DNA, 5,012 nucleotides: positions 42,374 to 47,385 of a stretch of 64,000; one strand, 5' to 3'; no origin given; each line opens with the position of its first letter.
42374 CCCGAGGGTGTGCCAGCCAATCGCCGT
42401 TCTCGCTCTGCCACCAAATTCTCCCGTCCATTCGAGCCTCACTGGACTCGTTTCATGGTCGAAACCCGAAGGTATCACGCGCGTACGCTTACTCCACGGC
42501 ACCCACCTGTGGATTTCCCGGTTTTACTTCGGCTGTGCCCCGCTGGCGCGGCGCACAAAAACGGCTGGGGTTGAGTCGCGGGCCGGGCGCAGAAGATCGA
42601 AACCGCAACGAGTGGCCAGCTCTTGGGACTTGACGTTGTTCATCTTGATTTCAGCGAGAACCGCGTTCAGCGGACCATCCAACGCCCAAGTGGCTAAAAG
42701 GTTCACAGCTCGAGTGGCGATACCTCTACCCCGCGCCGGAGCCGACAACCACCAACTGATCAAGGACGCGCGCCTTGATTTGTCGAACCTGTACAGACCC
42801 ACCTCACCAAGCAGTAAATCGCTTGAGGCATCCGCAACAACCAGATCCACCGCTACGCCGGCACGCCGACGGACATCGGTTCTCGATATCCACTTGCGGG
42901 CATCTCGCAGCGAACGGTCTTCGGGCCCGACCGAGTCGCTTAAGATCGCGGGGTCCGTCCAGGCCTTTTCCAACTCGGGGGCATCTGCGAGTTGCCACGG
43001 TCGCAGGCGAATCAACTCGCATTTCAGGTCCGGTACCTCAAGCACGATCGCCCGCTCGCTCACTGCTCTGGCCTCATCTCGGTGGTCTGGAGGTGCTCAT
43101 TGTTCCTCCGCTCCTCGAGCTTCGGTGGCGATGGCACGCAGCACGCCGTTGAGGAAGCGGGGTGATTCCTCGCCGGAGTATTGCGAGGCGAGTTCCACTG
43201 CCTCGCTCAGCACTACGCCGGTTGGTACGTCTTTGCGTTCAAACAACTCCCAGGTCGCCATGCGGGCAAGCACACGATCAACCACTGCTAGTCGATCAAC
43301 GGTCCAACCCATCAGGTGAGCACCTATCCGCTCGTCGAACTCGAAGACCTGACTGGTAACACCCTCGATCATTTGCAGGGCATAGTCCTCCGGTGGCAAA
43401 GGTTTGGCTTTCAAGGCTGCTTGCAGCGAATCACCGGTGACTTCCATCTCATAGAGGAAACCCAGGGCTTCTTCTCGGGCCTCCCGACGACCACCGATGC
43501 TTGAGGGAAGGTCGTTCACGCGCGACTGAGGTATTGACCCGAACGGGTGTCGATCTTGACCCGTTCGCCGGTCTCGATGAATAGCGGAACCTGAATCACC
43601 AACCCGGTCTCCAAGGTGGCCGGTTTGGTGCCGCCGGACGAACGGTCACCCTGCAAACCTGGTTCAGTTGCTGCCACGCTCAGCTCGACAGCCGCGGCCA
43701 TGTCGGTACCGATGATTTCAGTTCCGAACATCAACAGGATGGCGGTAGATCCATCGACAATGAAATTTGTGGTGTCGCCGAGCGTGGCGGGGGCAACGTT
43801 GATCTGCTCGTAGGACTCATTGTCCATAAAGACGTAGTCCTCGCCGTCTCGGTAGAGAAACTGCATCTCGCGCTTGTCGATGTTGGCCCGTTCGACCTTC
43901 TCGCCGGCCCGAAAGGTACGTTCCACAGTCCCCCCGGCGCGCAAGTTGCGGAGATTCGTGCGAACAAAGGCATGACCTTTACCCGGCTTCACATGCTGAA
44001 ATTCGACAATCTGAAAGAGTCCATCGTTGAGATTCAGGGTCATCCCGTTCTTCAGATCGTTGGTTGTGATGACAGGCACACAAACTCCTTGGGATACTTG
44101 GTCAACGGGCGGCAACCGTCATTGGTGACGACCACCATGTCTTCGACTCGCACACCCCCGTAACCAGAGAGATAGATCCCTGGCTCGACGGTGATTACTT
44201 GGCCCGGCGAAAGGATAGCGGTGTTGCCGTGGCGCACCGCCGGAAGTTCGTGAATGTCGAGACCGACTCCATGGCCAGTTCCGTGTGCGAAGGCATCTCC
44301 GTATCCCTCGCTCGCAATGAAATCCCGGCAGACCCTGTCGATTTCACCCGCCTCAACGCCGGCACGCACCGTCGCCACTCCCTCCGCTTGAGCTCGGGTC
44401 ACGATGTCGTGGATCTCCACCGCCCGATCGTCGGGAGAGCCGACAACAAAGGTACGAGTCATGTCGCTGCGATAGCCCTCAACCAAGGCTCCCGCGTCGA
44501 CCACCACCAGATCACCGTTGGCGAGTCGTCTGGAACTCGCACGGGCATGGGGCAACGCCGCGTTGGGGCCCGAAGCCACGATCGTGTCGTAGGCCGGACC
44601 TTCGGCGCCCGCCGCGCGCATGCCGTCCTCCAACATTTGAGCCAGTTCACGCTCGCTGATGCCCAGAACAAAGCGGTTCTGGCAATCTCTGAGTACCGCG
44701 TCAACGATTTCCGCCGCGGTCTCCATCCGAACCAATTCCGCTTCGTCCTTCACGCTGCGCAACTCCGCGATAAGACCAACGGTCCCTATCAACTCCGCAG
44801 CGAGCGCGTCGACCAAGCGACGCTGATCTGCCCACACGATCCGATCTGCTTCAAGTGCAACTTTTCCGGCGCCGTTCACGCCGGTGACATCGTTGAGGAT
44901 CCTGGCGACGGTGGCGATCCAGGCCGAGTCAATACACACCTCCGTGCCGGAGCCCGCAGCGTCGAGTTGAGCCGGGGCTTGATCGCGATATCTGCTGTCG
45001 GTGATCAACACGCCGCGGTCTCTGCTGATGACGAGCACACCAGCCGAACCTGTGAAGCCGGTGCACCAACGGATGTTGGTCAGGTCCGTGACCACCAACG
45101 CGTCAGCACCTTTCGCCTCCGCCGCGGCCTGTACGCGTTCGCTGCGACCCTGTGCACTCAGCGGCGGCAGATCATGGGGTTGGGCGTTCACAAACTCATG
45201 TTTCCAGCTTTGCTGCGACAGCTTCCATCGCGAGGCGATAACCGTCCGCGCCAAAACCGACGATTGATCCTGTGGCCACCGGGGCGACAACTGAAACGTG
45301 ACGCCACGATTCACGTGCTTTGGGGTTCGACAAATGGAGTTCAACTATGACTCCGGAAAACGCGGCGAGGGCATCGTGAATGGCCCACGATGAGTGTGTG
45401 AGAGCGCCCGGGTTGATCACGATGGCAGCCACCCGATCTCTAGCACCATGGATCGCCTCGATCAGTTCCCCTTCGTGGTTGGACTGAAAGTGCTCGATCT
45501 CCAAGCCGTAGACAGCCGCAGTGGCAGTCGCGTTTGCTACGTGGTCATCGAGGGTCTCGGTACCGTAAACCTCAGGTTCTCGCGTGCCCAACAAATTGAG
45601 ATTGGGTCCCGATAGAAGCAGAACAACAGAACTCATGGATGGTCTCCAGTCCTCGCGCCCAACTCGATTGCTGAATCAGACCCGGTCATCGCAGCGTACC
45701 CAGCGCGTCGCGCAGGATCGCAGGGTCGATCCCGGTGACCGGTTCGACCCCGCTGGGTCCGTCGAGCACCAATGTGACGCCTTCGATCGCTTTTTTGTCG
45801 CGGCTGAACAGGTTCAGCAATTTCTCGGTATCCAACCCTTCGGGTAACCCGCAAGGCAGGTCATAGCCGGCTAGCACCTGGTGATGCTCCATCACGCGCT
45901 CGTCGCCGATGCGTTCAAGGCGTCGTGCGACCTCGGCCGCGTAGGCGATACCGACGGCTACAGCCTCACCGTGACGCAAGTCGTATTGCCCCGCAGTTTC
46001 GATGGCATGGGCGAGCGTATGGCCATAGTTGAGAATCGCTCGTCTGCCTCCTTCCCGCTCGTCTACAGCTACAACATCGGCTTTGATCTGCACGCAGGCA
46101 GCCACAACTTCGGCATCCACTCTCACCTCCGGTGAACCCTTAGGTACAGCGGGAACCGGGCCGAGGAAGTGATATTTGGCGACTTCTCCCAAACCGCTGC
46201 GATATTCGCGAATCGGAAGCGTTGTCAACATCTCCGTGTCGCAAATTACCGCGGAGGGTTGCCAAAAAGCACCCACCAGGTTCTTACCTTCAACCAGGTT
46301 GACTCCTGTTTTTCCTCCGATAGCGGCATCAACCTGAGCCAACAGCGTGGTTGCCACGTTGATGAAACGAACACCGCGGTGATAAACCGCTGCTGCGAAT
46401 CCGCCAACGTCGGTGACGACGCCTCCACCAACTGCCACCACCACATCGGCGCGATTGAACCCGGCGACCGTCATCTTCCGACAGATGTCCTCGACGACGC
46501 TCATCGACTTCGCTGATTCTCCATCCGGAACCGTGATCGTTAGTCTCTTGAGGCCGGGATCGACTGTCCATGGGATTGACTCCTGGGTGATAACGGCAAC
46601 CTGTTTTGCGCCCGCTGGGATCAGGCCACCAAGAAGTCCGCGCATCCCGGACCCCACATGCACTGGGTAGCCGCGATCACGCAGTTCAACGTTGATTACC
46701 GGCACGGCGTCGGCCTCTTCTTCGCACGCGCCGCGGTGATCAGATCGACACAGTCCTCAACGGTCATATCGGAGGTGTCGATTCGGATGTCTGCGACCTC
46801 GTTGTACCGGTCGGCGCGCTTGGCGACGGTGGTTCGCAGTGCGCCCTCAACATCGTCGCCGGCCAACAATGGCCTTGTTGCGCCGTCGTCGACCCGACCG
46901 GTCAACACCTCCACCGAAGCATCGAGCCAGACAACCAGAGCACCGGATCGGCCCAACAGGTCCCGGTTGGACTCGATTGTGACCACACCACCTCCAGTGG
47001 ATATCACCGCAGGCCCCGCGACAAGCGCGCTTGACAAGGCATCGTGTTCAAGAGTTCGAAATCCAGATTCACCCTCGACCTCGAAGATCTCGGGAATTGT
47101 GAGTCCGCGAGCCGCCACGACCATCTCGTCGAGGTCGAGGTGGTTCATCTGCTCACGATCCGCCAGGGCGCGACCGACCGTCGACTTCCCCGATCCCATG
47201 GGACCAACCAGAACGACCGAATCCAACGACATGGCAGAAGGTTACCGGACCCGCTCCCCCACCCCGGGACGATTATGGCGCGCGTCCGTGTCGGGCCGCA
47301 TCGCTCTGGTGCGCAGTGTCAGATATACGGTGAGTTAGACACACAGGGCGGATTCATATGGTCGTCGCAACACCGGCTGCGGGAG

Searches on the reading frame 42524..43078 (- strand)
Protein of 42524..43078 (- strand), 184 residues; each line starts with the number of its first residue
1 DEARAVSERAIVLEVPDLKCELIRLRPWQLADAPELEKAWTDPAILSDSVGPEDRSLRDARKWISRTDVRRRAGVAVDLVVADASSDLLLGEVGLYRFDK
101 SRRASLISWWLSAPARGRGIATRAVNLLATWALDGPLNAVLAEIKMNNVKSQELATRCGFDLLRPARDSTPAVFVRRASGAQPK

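Call 40: search_protein_families(library=pfam, proteins=[window:42524-43078:-], max_evalue=0.0001)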
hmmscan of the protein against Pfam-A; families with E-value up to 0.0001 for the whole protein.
window:42524-43078:- (184 aa): 2 families
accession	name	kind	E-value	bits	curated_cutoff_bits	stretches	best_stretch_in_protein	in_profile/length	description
PF13302.13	Acetyltransf_3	-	1.6e-22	81.1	25.4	1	24-160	3-137/138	Acetyltransferase (GNAT) domain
PF00583.31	Acetyltransf_1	-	3.8e-10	40.5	20.7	1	87-160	42-116/116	Acetyltransferase (GNAT) family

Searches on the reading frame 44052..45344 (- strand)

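Call 40: search_protein_families(library=pfam, proteins=[window:44052-45344:-], max_evalue=0.0001)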
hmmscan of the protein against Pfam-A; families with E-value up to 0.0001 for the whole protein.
window:44052-45344:- (430 aa): 2 families
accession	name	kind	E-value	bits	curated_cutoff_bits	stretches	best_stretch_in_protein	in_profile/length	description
PF00557.29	Peptidase_M24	-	2.9e-68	230.2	23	1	206-408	2-208/208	Metallopeptidase family M24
PF01321.24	Creatinase_N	-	2.8e-20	73.6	22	1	67-198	1-128/128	Creatinase/Prolidase N-terminal domain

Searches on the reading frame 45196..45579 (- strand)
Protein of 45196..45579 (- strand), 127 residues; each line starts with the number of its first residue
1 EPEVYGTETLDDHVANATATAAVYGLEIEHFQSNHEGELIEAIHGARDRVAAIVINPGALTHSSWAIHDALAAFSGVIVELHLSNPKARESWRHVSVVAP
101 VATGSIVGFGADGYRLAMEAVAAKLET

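Call 40: search_protein_families(library=pfam, proteins=[window:45196-45579:-], max_evalue=0.0001)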
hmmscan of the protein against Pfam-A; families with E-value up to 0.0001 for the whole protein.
window:45196-45579:- (127 aa): 1 family
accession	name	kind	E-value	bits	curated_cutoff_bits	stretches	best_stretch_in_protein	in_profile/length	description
PF01220.24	DHquinase_II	-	1.5e-44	151.5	23.3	1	1-121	17-137/138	Dehydroquinase class II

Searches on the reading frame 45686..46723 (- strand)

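Call 40: search_protein_families(library=pfam, proteins=[window:45686-46723:-], max_evalue=0.0001)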
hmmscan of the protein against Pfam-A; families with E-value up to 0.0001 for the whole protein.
window:45686-46723:- (345 aa): 3 families
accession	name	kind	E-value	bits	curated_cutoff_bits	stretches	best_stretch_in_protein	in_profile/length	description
PF01761.26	DHQ_synthase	-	2.6e-46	156.5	24.2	1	63-175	2-114/115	3-dehydroquinate synthase N-terminal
PF24621.2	DHQS_C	-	1.1e-32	113.4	27.6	1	202-312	34-144/144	3-dehydroquinate synthase C-terminal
PF13685.12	Fe-ADH_2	-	4.1e-07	30.5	28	1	52-168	36-147/149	Iron-containing alcohol dehydrogenase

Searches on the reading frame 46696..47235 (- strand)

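Call 40: search_protein_families(library=pfam, proteins=[window:46696-47235:-], max_evalue=0.0001)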
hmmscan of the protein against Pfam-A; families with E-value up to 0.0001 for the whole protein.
window:46696-47235:- (179 aa): 3 families
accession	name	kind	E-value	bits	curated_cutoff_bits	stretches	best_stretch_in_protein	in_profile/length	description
PF01202.28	SKI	-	8.1e-41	140.2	22.1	1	13-166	1-154/159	Shikimate kinase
PF13671.12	AAA_33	-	8.1e-07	29.9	27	1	7-44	2-39/143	AAA domain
PF02224.24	Cytidylate_kin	-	4.7e-05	23.6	26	0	9-38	3-32/211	Cytidylate kinase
